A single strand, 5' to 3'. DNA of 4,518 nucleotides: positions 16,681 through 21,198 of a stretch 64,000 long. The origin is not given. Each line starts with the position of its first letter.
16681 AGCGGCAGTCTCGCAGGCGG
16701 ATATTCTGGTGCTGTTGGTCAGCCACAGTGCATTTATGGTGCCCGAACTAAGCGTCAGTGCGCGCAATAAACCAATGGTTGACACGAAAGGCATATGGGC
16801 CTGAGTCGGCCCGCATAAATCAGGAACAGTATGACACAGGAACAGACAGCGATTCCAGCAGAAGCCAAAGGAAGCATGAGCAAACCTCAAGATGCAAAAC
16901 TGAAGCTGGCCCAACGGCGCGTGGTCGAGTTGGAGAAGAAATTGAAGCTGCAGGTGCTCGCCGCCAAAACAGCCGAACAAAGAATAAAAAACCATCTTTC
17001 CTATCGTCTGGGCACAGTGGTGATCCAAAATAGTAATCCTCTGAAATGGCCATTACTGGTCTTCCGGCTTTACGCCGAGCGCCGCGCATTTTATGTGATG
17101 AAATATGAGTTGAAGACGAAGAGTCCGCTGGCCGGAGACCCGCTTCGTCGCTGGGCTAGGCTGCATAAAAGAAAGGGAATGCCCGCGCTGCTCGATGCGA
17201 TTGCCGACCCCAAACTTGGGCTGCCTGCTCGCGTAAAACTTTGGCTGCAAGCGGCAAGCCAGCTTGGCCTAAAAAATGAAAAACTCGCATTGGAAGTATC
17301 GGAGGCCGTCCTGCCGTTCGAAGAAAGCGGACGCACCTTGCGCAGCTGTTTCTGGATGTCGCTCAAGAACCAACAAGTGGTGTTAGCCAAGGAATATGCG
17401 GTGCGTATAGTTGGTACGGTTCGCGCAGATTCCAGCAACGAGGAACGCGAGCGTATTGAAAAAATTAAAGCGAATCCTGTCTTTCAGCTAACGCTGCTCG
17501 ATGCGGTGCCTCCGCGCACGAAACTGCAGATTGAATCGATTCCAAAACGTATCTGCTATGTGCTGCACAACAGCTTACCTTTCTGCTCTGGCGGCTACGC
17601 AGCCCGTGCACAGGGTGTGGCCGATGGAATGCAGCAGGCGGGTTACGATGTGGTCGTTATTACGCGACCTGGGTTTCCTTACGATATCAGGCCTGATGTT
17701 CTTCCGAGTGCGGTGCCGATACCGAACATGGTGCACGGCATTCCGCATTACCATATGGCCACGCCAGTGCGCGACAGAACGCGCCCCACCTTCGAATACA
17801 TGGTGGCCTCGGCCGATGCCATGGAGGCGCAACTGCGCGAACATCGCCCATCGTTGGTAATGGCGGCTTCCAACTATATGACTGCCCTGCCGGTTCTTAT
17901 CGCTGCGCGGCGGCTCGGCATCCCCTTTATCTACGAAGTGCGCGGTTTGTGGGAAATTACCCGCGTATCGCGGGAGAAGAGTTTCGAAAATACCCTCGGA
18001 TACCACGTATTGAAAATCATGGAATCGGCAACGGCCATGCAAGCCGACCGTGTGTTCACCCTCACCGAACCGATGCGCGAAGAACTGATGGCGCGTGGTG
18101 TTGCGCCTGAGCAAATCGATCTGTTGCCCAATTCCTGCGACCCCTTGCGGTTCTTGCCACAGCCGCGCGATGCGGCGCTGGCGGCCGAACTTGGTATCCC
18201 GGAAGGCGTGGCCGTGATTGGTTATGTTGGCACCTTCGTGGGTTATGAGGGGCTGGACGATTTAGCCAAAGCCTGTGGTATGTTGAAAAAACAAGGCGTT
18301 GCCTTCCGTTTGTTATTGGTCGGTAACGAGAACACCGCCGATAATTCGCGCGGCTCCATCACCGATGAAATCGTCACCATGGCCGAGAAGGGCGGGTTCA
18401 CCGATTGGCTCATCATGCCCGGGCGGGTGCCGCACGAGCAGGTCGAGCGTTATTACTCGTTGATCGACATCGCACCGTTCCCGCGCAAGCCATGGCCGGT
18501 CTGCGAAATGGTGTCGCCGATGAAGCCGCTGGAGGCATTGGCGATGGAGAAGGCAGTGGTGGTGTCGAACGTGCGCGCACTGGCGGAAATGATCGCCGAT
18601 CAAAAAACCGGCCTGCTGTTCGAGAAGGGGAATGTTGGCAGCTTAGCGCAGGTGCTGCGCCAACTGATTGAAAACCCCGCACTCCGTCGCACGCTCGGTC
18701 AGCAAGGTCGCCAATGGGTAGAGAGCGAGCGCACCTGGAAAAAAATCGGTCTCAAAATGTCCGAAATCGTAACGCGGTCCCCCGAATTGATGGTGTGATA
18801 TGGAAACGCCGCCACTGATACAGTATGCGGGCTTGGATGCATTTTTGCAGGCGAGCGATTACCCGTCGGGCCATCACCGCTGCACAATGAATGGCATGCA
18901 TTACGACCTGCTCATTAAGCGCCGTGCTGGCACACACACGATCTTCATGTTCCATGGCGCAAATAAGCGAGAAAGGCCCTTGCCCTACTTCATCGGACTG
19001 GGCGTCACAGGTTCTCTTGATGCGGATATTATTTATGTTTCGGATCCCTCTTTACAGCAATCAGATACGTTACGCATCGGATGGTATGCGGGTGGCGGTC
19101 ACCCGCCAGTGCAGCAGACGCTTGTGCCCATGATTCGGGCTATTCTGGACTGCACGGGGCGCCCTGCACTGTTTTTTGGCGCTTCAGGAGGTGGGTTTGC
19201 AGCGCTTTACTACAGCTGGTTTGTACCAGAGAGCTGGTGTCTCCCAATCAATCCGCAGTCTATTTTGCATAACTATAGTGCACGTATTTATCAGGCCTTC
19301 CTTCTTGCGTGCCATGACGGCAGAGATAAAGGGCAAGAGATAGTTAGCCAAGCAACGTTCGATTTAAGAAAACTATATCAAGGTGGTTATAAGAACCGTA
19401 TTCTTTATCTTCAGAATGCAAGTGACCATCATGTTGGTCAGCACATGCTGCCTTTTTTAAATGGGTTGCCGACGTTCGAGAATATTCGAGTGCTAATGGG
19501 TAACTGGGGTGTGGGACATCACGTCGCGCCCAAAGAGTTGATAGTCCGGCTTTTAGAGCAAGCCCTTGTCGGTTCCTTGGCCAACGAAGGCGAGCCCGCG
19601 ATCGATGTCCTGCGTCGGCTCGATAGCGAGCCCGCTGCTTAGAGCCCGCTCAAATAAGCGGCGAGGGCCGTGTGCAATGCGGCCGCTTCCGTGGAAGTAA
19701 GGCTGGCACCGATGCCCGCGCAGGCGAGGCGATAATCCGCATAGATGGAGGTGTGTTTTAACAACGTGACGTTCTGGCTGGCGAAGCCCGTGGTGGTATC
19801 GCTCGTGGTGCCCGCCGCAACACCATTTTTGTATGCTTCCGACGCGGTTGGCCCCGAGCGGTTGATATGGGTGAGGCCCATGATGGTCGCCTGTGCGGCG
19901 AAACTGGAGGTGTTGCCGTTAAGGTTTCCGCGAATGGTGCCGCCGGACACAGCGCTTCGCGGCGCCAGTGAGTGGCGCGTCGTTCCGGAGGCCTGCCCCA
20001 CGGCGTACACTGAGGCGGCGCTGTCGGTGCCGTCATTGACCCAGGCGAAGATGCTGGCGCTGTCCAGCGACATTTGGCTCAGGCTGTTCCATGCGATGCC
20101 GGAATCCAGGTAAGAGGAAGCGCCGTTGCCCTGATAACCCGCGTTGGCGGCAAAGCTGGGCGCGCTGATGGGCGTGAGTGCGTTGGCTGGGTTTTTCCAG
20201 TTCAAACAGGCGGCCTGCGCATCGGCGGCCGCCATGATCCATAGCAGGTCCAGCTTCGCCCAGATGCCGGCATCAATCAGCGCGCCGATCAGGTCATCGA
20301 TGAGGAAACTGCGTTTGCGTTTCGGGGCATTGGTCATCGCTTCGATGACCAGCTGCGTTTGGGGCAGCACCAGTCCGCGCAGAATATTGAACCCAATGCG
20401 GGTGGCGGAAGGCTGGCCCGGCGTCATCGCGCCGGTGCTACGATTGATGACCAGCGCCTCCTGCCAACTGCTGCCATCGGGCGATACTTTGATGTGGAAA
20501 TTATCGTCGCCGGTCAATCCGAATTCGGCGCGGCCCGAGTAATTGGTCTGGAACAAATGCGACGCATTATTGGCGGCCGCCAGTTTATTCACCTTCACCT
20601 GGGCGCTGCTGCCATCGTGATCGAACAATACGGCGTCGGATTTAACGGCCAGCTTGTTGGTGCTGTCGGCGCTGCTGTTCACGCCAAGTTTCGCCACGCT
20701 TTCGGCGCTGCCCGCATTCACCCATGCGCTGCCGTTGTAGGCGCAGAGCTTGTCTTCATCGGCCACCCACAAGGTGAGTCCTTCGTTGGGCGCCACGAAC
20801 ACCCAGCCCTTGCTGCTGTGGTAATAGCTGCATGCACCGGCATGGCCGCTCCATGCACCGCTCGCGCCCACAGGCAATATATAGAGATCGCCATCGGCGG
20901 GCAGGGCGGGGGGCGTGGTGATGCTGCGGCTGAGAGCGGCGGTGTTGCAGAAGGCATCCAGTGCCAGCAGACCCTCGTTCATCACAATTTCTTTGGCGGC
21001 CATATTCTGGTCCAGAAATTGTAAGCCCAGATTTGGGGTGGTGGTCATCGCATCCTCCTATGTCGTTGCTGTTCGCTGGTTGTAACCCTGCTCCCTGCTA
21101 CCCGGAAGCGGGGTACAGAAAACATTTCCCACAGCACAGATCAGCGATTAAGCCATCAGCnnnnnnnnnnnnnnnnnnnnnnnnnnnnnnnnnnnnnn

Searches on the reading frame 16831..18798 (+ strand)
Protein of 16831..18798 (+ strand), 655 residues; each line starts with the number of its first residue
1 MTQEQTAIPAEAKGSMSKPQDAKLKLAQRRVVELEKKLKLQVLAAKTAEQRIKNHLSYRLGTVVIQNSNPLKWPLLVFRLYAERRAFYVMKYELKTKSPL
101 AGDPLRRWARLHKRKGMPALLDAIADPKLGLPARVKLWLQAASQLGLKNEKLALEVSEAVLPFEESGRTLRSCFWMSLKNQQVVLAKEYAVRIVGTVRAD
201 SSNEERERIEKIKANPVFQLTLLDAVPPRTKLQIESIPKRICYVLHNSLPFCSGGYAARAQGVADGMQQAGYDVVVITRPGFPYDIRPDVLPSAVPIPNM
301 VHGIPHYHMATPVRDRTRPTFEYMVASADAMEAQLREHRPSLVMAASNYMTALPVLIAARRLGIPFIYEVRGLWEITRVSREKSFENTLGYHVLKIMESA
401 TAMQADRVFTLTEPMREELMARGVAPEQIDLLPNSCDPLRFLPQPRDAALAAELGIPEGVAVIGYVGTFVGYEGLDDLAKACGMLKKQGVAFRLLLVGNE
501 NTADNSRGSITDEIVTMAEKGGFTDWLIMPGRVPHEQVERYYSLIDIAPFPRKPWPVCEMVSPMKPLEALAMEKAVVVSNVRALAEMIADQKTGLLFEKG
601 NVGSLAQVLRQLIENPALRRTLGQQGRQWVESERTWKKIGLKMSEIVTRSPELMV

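Call 25: search_protein_families(library=pfam, proteins=[window:16831-18798:+], max_evalue=0.00001)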
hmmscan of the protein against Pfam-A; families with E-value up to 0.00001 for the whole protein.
window:16831-18798:+ (655 aa): 5 families
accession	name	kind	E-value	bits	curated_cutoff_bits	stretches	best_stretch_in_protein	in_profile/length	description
PF00534.26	Glycos_transf_1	-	5.7e-26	91.5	26.4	1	452-629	7-172/172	Glycosyl transferases group 1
PF13579.12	Glyco_trans_4_4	-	1.8e-23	84.1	29.7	1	254-434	1-157/158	Glycosyl transferase 4-like domain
PF13692.12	Glyco_trans_1_4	-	2.1e-20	73.9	27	1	462-615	3-142/142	Glycosyl transferases group 1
PF13439.12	Glyco_transf_4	-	2e-16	60.9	28.5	1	254-438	2-168/170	Glycosyltransferase Family 4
PF13524.12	Glyco_trans_1_2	-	1.2e-06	28.9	25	1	531-638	33-137/144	Glycosyl transferase-like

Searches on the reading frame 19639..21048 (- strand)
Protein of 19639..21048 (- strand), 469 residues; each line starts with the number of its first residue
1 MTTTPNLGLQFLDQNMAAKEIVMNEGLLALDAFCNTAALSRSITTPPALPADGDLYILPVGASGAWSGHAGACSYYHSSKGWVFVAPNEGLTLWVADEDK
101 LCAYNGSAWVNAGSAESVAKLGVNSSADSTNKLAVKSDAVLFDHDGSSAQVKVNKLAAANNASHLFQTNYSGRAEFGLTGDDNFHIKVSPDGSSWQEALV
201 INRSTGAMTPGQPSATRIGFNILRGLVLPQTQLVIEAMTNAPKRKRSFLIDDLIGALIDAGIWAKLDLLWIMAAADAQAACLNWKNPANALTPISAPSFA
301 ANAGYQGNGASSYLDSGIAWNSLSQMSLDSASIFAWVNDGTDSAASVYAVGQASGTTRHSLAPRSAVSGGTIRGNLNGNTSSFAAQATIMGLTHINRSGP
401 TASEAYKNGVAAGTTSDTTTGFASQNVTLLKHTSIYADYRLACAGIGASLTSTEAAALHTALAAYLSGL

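Call 25: search_protein_families(library=pfam, proteins=[window:19639-21048:-], max_evalue=0.00001)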
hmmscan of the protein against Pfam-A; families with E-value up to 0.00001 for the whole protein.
window:19639-21048:- (469 aa): 1 family
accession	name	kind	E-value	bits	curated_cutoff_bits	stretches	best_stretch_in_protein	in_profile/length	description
PF10983.13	DUF2793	-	6.2e-25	87.3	27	1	24-110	2-87/87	Protein of unknown function (DUF2793)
